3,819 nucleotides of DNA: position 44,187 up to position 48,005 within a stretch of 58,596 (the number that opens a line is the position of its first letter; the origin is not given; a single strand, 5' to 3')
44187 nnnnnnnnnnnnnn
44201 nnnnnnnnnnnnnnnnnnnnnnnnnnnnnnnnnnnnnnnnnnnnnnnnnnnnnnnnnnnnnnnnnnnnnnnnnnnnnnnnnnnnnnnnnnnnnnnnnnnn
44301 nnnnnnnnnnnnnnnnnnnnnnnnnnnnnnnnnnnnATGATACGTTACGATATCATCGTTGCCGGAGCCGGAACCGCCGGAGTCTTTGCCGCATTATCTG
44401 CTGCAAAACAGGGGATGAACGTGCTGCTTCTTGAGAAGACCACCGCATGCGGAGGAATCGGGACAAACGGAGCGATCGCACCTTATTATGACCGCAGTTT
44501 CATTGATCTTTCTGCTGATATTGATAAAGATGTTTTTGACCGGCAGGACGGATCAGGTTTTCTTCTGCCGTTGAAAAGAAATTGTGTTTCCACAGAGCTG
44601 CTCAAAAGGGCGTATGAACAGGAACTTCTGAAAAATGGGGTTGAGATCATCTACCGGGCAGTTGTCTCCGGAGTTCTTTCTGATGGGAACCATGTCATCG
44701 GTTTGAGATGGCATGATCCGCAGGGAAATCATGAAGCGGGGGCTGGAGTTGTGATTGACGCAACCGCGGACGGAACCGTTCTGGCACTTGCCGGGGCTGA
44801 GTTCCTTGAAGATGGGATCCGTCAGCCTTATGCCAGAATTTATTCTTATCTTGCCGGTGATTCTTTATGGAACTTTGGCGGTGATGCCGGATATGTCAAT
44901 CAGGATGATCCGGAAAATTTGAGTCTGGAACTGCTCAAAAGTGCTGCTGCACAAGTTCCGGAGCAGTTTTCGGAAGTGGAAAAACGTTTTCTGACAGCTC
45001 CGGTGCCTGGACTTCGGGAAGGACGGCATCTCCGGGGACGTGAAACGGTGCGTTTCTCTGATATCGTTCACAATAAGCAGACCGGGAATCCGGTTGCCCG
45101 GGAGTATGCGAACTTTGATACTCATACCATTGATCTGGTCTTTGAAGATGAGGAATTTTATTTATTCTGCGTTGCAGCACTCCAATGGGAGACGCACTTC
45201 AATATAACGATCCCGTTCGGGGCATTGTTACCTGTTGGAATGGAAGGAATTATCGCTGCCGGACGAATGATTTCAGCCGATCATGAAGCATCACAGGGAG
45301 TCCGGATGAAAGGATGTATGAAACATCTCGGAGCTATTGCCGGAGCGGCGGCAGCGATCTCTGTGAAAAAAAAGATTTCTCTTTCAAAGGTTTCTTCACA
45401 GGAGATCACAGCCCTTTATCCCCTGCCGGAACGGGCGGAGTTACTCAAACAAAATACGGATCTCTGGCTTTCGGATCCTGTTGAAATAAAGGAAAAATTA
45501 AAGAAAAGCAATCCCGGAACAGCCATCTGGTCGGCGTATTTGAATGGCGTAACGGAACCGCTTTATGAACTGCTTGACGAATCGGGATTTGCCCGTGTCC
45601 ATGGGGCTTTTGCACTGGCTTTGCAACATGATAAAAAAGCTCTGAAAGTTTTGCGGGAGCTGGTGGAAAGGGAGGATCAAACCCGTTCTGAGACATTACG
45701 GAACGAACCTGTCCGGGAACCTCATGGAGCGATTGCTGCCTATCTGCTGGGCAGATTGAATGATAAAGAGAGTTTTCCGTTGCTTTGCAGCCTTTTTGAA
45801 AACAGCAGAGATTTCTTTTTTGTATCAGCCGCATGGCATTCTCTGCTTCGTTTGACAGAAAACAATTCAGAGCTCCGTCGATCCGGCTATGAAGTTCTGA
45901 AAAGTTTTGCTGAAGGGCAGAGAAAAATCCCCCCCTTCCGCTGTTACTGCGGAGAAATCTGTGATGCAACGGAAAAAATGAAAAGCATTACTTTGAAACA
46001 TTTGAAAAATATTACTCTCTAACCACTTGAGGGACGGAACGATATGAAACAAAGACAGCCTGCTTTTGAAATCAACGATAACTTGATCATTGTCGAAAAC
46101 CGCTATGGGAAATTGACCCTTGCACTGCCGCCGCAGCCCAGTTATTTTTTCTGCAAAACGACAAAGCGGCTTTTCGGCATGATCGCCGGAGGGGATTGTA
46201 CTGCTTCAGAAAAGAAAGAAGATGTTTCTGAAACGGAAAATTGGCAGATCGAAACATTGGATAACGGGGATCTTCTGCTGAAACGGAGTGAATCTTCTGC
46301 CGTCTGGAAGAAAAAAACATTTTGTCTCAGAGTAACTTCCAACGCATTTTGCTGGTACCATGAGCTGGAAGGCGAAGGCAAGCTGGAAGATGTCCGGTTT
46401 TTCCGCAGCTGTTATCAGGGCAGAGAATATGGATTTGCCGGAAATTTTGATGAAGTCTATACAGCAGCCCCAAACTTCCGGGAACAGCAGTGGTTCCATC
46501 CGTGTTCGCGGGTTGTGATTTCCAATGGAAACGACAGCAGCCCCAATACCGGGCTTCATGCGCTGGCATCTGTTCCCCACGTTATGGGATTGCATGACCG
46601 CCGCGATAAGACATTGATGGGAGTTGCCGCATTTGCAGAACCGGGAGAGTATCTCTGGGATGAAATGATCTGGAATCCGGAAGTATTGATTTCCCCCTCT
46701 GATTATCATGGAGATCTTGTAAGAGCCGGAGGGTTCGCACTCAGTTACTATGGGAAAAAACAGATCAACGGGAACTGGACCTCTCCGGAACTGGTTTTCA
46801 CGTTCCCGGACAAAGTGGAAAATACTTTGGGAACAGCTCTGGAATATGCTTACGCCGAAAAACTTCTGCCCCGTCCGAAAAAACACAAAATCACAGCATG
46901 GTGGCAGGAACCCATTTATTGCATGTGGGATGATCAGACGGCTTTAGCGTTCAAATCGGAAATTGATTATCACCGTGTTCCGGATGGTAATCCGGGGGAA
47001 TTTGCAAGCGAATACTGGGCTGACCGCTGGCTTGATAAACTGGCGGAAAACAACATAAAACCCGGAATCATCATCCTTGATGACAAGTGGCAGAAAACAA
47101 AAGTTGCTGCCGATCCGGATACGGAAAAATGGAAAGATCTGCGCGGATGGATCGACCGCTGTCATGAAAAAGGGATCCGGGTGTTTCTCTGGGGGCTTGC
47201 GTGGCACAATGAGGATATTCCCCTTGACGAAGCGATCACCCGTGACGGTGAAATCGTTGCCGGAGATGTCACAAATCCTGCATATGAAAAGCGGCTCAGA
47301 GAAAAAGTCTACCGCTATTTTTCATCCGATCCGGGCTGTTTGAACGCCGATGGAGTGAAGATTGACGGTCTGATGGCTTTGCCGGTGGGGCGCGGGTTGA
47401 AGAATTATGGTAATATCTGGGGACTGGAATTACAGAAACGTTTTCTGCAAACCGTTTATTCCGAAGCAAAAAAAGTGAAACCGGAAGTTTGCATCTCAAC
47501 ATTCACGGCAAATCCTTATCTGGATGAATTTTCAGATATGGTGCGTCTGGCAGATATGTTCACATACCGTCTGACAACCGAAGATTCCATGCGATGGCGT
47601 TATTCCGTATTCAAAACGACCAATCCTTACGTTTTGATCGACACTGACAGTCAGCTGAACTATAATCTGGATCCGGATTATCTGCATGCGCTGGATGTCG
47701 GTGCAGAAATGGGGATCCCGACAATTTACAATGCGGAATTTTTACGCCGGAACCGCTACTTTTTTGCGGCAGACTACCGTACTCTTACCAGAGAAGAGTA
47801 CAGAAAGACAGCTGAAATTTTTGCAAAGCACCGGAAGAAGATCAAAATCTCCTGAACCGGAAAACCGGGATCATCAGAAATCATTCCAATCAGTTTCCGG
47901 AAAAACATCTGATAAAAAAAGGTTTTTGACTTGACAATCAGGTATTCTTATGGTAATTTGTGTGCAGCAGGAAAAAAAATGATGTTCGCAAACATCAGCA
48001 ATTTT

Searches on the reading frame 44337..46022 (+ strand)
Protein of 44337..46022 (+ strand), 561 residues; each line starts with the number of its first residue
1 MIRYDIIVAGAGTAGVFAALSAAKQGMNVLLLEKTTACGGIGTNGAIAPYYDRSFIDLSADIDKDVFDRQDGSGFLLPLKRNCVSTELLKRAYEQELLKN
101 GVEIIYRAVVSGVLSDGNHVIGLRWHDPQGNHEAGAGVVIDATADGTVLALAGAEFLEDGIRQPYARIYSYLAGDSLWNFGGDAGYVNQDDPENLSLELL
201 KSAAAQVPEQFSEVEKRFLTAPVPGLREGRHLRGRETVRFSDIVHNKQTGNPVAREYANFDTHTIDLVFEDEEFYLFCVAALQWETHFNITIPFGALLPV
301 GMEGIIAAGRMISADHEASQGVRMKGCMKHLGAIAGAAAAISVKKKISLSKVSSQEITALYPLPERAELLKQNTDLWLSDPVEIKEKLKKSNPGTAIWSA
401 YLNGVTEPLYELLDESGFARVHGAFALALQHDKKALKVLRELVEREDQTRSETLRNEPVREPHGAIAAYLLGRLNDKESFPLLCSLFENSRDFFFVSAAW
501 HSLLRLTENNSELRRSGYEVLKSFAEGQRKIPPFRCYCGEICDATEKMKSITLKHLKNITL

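Call 3: search_protein_families(library=pfam, proteins=[window:44337-46022:+], max_evalue=0.01)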
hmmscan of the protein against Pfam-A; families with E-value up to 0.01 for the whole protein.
window:44337-46022:+ (561 aa): 9 families
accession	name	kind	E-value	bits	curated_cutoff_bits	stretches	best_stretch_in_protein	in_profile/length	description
PF12831.13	FAD_oxidored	-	2.9e-53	182.1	27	2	5-156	1-157/416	FAD dependent oxidoreductase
PF01266.30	DAO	-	1.5e-07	31.7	27.9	1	5-46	1-44/353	FAD dependent oxidoreductase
PF03486.20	HI0933_like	-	4e-07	30.2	50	1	5-39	2-36/244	HI0933-like protein Rossmann domain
PF00890.30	FAD_binding_2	-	4.8e-06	26.5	20.4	1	5-40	1-36/414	FAD binding domain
PF01134.28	GIDA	-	1.7e-05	24.5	22.1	1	5-47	1-44/391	Glucose inhibited division protein A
PF07992.20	Pyr_redox_2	-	4.7e-05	23.4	26.1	1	4-38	1-35/291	Pyridine nucleotide-disulphide oxidoreductase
PF13646.12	HEAT_2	-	9.5e-05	23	27.7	0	466-507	19-59/88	HEAT repeats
PF13450.12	NAD_binding_8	-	9.7e-05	23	21.9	1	8-40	1-33/68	NAD(P)-binding Rossmann-like domain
PF01946.23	Thi4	-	0.00014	21.6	26.2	1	3-41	17-56/235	Thi4 family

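Call 4: search_protein_families(library=ncbifam, proteins=[window:44337-46022:+], max_evalue=0.01)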
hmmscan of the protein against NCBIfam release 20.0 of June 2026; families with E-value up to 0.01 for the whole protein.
window:44337-46022:+ (561 aa): 77 families (the best 25 are shown)
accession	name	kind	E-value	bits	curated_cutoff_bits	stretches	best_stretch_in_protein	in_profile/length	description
TIGR02032.1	GG-red-SF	subfamily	8.6e-10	38.8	158.8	1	4-143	1-145/297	geranylgeranyl reductase family protein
NF053717.1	VnlPnlRedVprA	equivalog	1.1e-07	31.1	600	1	3-42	6-45/481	vinyl phenol reductase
NF005882.1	PRK07843.1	equivalog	1.3e-07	30.5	788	1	3-41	1-39/547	3-oxosteroid 1-dehydrogenase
NF009477.0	PRK12843.1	equivalog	2e-07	29.8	758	1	3-43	16-56/578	FAD-dependent oxidoreductase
NF004789.0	PRK06134.1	subfamily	2.2e-07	29.8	747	1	4-42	13-51/581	FAD-dependent oxidoreductase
NF009476.0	PRK12839.1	equivalog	5.8e-07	28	940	1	3-43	8-48/572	FAD-dependent oxidoreductase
NF041080.1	DGGGPL_reductase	equivalog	6.2e-07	28.6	580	1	3-36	1-34/447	digeranylgeranylglycerophospholipid reductase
NF041385.1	Dggglyphlred_Halo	equivalog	6.2e-07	28.3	700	0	3-34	4-35/405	digeranylgeranylglycerophospholipid reductase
NF005064.0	PRK06481.1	equivalog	7.3e-07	28.3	542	1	3-41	61-99/506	flavocytochrome c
NF003585.0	PRK05249.1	equivalog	9.1e-07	27.8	465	1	2-44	5-47/464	Si-specific NAD(P)(+) transhydrogenase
NF009478.0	PRK12844.1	equivalog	2.4e-06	26.1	789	1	3-41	8-46/559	3-ketosteroid-delta-1-dehydrogenase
TIGR01350.1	lipoamide_DH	equivalog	2.5e-06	26.5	408.8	1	4-44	2-41/461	dihydrolipoyl dehydrogenase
NF005511.0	PRK07121.1-4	equivalog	3e-06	26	466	1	3-47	20-64/553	FAD-binding protein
TIGR01813.1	flavo_cyto_c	subfamily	4.7e-06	25.6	285.45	1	5-40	1-37/444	flavocytochrome c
NF010374.0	PRK13800.1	equivalog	6.4e-06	24.7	1196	1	4-36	14-46/898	fumarate reductase/succinate dehydrogenase flavoprotein subunit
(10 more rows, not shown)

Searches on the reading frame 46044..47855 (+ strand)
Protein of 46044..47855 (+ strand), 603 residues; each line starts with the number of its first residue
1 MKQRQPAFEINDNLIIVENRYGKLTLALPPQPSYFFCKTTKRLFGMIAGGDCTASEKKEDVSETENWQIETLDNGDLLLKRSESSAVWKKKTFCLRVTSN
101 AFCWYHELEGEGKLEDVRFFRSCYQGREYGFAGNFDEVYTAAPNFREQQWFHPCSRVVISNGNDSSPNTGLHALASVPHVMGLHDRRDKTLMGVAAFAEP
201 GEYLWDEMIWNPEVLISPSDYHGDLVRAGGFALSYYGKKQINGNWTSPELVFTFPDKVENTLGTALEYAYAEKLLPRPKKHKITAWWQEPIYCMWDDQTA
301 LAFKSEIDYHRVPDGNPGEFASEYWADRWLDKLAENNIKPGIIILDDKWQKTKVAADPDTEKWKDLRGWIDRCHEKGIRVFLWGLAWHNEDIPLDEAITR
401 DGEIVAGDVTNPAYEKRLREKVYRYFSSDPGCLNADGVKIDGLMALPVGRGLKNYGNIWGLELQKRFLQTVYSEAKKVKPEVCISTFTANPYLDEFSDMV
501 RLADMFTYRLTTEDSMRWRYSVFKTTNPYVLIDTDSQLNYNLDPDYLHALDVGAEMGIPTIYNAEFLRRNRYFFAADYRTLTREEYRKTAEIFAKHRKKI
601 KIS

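Call 3: search_protein_families(library=pfam, proteins=[window:46044-47855:+], max_evalue=0.01)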
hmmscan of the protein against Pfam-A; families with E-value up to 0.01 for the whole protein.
window:46044-47855:+ (603 aa): 0 families

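Call 4: search_protein_families(library=ncbifam, proteins=[window:46044-47855:+], max_evalue=0.01)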
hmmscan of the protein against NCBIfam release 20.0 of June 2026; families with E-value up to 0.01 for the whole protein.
window:46044-47855:+ (603 aa): 0 families

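Call 77: search_solved_structures(query=window:46044-47855:+, max_evalue=1)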
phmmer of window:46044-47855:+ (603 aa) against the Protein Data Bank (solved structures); distinct sequences matched with E-value up to 1: 4.
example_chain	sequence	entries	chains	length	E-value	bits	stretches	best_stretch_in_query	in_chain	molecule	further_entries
8j53_A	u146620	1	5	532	1e-05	27.4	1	329-405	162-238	GH31 alpha-galactosidase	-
4c7q_A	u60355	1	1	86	0.36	12.3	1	378-427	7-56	RNA-BINDING GLYCINE-RICH PROTEIN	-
8j52_A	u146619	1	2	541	0.42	12.1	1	331-391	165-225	GH31 alpha-galactosidase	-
8j50_A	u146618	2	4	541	0.42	12.1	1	331-391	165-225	GH31 alpha-galactosidase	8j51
